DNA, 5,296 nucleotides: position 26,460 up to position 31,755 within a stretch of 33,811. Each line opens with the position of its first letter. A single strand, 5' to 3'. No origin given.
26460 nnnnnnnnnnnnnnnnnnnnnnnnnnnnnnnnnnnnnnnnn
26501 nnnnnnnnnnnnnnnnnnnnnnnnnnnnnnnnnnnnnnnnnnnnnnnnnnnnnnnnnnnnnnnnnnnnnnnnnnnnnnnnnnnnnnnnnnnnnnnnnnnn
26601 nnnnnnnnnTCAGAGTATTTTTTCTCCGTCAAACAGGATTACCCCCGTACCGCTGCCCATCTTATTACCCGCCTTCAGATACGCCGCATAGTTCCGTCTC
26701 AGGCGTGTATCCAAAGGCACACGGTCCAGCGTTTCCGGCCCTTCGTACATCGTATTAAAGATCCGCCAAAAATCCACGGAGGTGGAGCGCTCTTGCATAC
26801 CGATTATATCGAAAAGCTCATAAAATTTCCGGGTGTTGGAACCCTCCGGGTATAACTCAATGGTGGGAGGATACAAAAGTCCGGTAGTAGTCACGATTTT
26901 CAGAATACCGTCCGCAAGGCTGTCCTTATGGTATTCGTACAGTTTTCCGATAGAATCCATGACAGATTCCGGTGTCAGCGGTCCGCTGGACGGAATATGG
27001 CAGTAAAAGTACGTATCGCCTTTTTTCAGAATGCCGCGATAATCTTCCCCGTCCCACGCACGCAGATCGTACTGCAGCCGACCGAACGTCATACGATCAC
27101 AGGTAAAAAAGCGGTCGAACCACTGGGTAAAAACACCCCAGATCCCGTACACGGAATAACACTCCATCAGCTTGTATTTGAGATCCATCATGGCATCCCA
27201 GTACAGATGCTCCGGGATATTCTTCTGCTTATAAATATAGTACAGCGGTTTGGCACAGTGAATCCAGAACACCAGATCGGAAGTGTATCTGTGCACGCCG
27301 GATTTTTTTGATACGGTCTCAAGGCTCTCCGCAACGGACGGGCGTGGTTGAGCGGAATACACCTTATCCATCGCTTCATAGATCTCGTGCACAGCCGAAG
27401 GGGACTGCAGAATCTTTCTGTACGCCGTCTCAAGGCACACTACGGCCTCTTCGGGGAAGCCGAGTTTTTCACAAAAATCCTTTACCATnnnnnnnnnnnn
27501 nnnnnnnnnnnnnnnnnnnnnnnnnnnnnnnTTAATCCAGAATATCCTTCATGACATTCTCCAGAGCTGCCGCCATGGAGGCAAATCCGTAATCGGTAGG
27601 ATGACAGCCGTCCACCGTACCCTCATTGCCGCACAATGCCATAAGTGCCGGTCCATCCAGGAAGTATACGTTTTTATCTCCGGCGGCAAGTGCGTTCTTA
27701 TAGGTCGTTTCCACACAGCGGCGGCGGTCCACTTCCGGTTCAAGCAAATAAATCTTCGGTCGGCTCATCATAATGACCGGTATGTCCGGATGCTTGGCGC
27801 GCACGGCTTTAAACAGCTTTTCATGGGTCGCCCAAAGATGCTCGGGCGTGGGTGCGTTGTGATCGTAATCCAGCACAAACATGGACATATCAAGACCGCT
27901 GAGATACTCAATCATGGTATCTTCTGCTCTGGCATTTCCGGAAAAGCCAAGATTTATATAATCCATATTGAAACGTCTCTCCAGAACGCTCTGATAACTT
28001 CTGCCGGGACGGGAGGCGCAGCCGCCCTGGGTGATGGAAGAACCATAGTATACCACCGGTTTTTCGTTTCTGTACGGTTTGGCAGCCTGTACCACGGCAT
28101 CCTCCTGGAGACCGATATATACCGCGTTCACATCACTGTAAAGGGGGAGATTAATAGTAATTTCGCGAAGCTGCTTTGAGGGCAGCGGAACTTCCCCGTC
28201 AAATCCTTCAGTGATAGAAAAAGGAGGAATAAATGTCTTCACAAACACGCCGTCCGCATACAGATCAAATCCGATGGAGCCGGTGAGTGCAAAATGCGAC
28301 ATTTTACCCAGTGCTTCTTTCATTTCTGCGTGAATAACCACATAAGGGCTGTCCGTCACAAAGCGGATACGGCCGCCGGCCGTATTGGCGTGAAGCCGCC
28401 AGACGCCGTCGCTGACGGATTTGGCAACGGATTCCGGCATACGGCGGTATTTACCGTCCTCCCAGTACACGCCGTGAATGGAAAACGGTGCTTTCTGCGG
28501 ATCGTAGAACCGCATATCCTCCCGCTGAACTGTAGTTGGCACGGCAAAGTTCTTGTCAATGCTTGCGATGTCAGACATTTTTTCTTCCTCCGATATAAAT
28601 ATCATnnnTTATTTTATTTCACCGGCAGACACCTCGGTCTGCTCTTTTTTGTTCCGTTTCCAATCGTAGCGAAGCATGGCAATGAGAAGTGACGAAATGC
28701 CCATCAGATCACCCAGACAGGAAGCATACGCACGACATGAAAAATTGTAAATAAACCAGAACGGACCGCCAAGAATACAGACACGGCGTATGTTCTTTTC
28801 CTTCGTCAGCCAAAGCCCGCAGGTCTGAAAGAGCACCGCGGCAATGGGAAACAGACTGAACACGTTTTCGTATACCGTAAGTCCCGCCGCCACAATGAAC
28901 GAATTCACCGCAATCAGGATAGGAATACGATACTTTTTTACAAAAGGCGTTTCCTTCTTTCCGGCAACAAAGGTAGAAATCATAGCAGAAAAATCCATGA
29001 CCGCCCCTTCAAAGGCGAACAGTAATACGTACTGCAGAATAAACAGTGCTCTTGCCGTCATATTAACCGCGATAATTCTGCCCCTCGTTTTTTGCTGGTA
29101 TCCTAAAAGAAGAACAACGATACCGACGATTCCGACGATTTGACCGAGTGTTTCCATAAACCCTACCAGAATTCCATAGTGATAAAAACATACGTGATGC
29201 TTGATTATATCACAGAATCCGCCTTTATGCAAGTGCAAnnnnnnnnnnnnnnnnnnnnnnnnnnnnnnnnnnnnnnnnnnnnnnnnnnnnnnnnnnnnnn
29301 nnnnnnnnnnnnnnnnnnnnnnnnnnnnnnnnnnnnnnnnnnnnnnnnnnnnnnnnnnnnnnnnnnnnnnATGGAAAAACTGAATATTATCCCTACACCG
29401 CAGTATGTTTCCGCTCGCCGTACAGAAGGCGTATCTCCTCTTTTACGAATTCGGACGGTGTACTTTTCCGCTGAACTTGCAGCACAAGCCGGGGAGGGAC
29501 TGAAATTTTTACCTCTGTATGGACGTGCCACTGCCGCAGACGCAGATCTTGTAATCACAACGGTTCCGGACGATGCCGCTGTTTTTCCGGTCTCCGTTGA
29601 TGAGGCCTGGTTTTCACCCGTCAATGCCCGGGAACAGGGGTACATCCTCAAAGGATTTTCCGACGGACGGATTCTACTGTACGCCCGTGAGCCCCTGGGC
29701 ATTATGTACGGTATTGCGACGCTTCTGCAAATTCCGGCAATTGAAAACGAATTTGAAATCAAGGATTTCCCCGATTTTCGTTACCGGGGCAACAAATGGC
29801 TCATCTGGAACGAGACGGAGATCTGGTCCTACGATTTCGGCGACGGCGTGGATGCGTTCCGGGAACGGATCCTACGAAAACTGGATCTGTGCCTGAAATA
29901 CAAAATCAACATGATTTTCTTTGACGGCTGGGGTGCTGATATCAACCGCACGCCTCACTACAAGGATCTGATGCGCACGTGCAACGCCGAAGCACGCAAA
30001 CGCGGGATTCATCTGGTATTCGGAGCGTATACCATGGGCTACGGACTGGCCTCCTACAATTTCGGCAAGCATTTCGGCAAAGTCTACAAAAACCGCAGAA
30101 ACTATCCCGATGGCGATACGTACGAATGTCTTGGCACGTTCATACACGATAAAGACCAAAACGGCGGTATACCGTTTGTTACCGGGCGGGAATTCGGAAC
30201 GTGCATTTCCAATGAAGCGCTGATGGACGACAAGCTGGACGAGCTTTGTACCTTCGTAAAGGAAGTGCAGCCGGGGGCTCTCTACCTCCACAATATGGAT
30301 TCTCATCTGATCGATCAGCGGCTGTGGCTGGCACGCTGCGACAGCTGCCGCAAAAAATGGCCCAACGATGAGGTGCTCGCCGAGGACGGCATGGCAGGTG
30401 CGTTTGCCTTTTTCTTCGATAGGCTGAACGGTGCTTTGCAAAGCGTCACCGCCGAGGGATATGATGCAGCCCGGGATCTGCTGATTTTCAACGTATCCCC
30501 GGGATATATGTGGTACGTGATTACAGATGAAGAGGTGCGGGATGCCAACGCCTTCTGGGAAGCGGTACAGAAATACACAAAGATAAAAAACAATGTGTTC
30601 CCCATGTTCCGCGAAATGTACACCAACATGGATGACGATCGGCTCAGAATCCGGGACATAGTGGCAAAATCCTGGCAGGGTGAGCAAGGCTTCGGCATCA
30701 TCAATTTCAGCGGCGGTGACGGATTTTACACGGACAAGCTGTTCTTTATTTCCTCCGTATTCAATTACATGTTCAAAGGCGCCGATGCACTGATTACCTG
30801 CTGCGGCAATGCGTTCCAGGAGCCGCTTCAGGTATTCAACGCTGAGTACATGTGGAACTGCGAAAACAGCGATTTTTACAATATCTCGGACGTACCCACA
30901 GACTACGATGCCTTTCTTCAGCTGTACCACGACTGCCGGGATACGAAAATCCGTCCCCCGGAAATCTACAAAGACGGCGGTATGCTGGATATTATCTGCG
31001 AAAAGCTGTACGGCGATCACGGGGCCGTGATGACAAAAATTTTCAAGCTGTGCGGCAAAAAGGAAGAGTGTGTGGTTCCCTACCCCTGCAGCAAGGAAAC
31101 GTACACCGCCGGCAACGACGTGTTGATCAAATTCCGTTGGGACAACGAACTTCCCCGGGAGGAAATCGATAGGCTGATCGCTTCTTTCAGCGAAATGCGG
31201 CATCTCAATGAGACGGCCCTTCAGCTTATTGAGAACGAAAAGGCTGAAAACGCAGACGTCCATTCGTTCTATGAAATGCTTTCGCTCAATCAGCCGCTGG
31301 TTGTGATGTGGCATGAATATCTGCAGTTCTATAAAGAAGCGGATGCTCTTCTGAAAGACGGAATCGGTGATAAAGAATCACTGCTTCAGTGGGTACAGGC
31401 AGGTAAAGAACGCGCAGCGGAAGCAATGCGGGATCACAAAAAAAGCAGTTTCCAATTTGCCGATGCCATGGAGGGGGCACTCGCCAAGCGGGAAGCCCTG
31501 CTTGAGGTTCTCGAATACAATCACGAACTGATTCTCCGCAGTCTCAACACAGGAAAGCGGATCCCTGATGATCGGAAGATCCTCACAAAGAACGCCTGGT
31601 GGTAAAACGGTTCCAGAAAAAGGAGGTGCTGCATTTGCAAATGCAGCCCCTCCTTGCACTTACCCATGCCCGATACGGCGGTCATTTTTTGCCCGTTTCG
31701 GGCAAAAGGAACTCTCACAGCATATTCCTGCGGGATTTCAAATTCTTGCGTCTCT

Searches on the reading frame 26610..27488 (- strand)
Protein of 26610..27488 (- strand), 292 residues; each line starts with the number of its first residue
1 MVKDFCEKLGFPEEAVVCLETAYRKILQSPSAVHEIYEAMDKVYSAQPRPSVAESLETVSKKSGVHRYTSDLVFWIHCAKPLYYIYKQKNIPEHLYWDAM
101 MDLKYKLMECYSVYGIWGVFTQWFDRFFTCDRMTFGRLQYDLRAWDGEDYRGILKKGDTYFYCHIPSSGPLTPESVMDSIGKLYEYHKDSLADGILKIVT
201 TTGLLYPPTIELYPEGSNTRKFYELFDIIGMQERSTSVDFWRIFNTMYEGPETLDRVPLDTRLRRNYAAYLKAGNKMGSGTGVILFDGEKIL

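Call 3: search_protein_families(library=pfam, proteins=[window:26610-27488:-], max_evalue=0.01)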
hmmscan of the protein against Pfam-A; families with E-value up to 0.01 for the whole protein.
window:26610-27488:- (292 aa): 2 families
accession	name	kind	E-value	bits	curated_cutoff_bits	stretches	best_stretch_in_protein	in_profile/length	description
PF18164.7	GNAT_C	-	1.7e-22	80.3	22.8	1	134-284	3-142/142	GNAT-like C-terminal domain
PF18082.7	NAT_N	-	7.9e-20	72.5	27.8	1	3-130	4-129/129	N-acyltransferase N-terminal domain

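Call 6: search_protein_families(library=ncbifam, proteins=[window:26610-27488:-], max_evalue=0.001)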
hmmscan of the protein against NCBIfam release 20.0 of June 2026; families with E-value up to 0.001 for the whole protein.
window:26610-27488:- (292 aa): 0 families

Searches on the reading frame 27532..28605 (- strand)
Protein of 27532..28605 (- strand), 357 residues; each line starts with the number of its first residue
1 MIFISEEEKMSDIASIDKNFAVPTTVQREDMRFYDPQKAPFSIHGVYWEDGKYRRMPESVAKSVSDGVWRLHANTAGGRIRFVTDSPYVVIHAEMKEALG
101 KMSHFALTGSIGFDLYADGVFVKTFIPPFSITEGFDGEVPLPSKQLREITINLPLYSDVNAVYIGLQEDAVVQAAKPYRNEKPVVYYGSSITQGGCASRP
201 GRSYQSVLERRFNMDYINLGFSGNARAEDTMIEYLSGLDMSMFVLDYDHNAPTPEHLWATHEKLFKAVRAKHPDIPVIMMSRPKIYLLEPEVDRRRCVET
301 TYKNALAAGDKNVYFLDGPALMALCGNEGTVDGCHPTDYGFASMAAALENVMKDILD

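Call 3: search_protein_families(library=pfam, proteins=[window:27532-28605:-], max_evalue=0.01)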
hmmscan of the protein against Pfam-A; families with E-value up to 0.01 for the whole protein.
window:27532-28605:- (357 aa): 3 families
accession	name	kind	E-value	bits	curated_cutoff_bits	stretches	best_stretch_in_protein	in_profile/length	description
PF14606.12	Lipase_GDSL_3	-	1.7e-36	126.6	27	1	181-353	1-178/178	GDSL-like Lipase/Acylhydrolase family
PF14607.12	GxDLY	-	2.5e-26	92.6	27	1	31-171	1-145/146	N-terminus of Esterase_SGNH_hydro-type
PF13472.12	Lipase_GDSL_2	-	2.7e-09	38.2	32.9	1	187-340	2-175/178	GDSL-like Lipase/Acylhydrolase family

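Call 6: search_protein_families(library=ncbifam, proteins=[window:27532-28605:-], max_evalue=0.001)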
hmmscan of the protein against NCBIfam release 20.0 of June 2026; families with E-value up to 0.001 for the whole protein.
window:27532-28605:- (357 aa): 0 families

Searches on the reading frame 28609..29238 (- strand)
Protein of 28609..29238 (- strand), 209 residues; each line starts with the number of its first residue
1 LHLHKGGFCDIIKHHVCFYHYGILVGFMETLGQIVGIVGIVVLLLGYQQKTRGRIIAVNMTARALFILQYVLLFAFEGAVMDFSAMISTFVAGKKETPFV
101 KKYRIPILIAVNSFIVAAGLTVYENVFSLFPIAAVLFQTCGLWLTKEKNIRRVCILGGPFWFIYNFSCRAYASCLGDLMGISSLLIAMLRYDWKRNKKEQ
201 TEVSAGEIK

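Call 3: search_protein_families(library=pfam, proteins=[window:28609-29238:-], max_evalue=0.01)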
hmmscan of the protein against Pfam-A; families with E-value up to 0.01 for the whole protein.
window:28609-29238:- (209 aa): 1 family
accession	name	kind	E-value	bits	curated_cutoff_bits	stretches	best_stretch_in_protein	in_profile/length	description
PF10688.14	Imp-YgjV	-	1.2e-25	90.7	23.5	1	31-192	2-156/159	Bacterial inner membrane protein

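Call 6: search_protein_families(library=ncbifam, proteins=[window:28609-29238:-], max_evalue=0.001)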
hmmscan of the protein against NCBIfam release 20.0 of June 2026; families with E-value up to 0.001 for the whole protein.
window:28609-29238:- (209 aa): 0 families

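Call 61: find_homologous_proteins(query=window:28609-29157:-, max_evalue=0.001)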
Query window:28609-29157:- (182 aa): 52 proteins with E <= 0.001 among 227 candidates.
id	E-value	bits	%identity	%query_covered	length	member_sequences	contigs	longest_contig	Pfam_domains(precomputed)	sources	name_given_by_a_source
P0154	1.9e-102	358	90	100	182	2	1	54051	PF10688.15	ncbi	-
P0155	5.0e-94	331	84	98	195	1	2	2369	PF10688.15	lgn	-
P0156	4.2e-52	194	53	95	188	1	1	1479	PF10688.15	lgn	-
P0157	1.2e-51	193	53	96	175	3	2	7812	PF10688.15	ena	-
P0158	4.8e-50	188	51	95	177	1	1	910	PF10688.15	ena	-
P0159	1.6e-49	186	49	96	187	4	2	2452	PF10688.15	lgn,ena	-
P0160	2.8e-49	185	50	94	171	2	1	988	PF10688.15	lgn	-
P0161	1.1e-48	183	53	91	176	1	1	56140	PF10688.15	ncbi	-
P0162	1.7e-48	183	49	97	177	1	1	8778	PF10688.15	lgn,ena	-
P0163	1.4e-47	180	51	90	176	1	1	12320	PF10688.15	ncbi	-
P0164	2.0e-47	179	49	93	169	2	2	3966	PF10688.15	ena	-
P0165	3.4e-47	178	49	94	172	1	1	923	PF10688.15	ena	-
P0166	3.6e-47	178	50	94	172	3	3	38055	PF10688.15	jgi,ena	-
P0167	5.4e-47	178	50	91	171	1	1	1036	PF10688.15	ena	-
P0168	5.5e-47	178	49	95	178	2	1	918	PF10688.15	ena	-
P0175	1.3e-45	173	47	95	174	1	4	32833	PF10688.15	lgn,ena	-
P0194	7.4e-41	158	46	94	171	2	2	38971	PF10688.15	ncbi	-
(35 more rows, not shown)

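Call 62: find_encoding_contigs(protein=P0161, flank=5000, max_places=1)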
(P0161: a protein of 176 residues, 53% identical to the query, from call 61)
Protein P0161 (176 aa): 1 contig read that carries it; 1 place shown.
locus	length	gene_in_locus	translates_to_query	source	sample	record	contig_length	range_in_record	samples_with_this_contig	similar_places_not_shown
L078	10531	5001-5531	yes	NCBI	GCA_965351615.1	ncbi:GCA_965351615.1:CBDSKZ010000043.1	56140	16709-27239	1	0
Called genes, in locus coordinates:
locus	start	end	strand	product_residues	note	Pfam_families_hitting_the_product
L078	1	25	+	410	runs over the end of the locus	-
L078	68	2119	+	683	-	-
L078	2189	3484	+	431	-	PF20234:DUF6591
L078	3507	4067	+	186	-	-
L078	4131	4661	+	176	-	PF13240:Zn_Ribbon_1 (weak), PF09685:MamF_MmsF (weak)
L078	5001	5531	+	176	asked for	PF10688:Imp-YgjV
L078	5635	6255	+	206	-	PF00753:Lactamase_B, PF12706:Lactamase_B_2 (faint)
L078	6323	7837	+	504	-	PF27530:HMA_AllF_N, PF02629:CoA_binding (weak), PF00549:Ligase_CoA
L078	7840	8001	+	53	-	-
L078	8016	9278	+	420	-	PF06545:AllG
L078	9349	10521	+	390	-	PF00871:Acetate_kinase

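Call 63: find_encoding_contigs(protein=P0166, flank=5000, max_places=1)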
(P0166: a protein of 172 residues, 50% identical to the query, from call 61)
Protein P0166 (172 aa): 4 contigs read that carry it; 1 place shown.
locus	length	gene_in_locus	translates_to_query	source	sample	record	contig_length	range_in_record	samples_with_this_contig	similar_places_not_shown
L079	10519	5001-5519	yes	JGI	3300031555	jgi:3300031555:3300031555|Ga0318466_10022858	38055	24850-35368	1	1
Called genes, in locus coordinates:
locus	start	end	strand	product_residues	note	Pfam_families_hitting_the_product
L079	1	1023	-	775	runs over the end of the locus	PF02837:Glyco_hydro_2_N, PF13364:BetaGal_ABD2 (weak), PF22666:Glyco_hydro_2_N2, PF00703:Glyco_hydro_2, PF02836:Glyco_hydro_2_C, PF16355:DUF4982, PF18565:Glyco_hydro2_C5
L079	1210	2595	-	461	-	PF07690:MFS_1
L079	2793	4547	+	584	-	PF28584:GH_cat, PF27250:SSO3021_2nd, PF28585:GH_C (weak)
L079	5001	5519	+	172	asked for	PF10688:Imp-YgjV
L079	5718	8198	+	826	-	PF02837:Glyco_hydro_2_N (weak), PF00703:Glyco_hydro_2, PF02836:Glyco_hydro_2_C, PF16355:DUF4982, PF09134:Invasin_D3 (weak), PF18565:Glyco_hydro2_C5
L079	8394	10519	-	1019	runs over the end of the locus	PF02837:Glyco_hydro_2_N, PF22666:Glyco_hydro_2_N2 (weak), PF00703:Glyco_hydro_2, PF02836:Glyco_hydro_2_C, PF16353:LacZ_4, PF02929:Bgal_small_N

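Call 64: find_encoding_contigs(protein=P0175, flank=5000, max_places=1)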
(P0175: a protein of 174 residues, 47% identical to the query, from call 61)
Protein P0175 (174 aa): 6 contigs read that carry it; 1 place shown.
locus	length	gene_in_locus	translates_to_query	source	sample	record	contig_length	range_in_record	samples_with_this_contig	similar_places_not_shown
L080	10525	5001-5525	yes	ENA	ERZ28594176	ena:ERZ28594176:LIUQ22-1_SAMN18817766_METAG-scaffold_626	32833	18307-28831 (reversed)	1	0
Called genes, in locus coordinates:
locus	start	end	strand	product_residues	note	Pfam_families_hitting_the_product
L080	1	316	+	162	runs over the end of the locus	PF01467:CTP_transf_like, PF08218:Citrate_ly_lig (faint)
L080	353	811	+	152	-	-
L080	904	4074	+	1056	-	PF00133:tRNA-synt_1, PF01406:tRNA-synt_1e (faint), PF09334:tRNA-synt_1g (weak), PF08264:Anticodon_1, PF19302:DUF5915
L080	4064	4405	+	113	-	-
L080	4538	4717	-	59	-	PF01979:Amidohydro_1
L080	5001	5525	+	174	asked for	PF10688:Imp-YgjV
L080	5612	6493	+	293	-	PF01116:F_bP_aldolase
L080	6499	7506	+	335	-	PF00294:PfkB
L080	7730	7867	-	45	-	-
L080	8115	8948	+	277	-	PF02645:DegV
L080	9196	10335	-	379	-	PF14659:Phage_int_SAM_3, PF22022:Phage_int_M (weak), PF00589:Phage_integrase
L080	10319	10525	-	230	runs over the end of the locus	PF01381:HTH_3, PF12844:HTH_19, PF13443:HTH_26, PF04967:HTH_10 (faint), PF07022:Phage_CI_repr (faint)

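Call 65: find_encoding_contigs(protein=P0194, flank=5000, max_places=1)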
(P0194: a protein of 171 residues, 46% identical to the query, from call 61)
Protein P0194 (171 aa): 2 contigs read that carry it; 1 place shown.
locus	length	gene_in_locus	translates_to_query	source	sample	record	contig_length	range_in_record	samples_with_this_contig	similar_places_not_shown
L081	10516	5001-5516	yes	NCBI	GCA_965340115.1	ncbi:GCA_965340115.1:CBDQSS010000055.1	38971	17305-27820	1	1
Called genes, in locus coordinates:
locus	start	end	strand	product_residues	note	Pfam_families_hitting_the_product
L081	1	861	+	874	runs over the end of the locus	PF02861:Clp_N, PF23569:NBD_SMAX1 (weak), PF00004:AAA, PF17871:AAA_lid_9, PF00004:AAA, PF07724:AAA_2, PF07728:AAA_5, PF10431:ClpB_D2-small, +13 more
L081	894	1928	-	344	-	PF13791:Sigma_reg_C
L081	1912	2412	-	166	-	PF04542:Sigma70_r2, PF08281:Sigma70_r4_2, PF04545:Sigma70_r4 (weak)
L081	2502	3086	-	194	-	PF00849:PseudoU_synth_2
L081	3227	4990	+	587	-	PF00664:ABC_membrane, PF00005:ABC_tran, PF02463:SMC_N (weak)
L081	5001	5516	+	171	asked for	PF10688:Imp-YgjV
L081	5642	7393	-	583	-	PF03485:Arg_tRNA_synt_N, PF00750:tRNA-synt_1d, PF05746:DALR_1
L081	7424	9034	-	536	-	PF00005:ABC_tran, PF02463:SMC_N (faint), PF13304:AAA_21 (faint), PF12848:ABC_tran_Xtn, PF00005:ABC_tran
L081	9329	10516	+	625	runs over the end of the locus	PF25794:SACS (faint), PF02518:HATPase_c (weak), PF13589:HATPase_c_3, PF00183:HSP90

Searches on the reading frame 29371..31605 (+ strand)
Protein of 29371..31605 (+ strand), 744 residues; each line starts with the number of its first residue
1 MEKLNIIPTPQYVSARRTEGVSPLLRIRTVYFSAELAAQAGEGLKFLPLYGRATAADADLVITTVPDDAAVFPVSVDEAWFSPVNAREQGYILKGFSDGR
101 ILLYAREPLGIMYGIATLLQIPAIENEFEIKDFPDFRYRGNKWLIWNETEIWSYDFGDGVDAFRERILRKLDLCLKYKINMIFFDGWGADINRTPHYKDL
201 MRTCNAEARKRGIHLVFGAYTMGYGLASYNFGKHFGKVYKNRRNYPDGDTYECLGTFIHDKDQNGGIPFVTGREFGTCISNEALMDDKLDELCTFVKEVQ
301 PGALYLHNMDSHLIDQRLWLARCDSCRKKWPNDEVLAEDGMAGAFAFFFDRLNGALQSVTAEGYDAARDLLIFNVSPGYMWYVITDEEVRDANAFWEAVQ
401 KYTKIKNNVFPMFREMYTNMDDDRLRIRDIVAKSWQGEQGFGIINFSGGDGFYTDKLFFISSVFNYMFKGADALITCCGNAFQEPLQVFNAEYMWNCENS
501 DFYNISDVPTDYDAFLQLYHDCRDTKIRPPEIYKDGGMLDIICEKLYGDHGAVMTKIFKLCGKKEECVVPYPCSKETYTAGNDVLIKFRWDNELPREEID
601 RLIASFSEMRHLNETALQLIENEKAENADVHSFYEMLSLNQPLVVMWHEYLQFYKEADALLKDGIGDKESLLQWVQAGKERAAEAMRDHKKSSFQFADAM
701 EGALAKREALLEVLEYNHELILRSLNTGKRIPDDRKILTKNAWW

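Call 66: search_protein_families(library=pfam, proteins=[window:29371-31605:+], max_evalue=1)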
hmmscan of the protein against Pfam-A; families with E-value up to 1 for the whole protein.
window:29371-31605:+ (744 aa): 1 family
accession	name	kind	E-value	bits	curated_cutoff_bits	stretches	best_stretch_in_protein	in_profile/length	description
PF02838.20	Glyco_hydro_20b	-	0.014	16.6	26.1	1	4-121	2-107/124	Glycosyl hydrolase family 20, domain 2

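Call 69: search_solved_structures(query=window:29371-31605:+, max_evalue=1)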
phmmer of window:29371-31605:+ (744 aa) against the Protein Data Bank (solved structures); distinct sequences matched with E-value up to 1: 2.
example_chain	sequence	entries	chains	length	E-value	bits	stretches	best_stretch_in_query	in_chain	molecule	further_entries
7lkq_B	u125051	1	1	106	0.75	10.8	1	22-88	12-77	Type IV fimbriae assembly protein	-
3cnr_A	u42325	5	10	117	0.89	10.5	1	22-88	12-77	Type IV fimbriae assembly protein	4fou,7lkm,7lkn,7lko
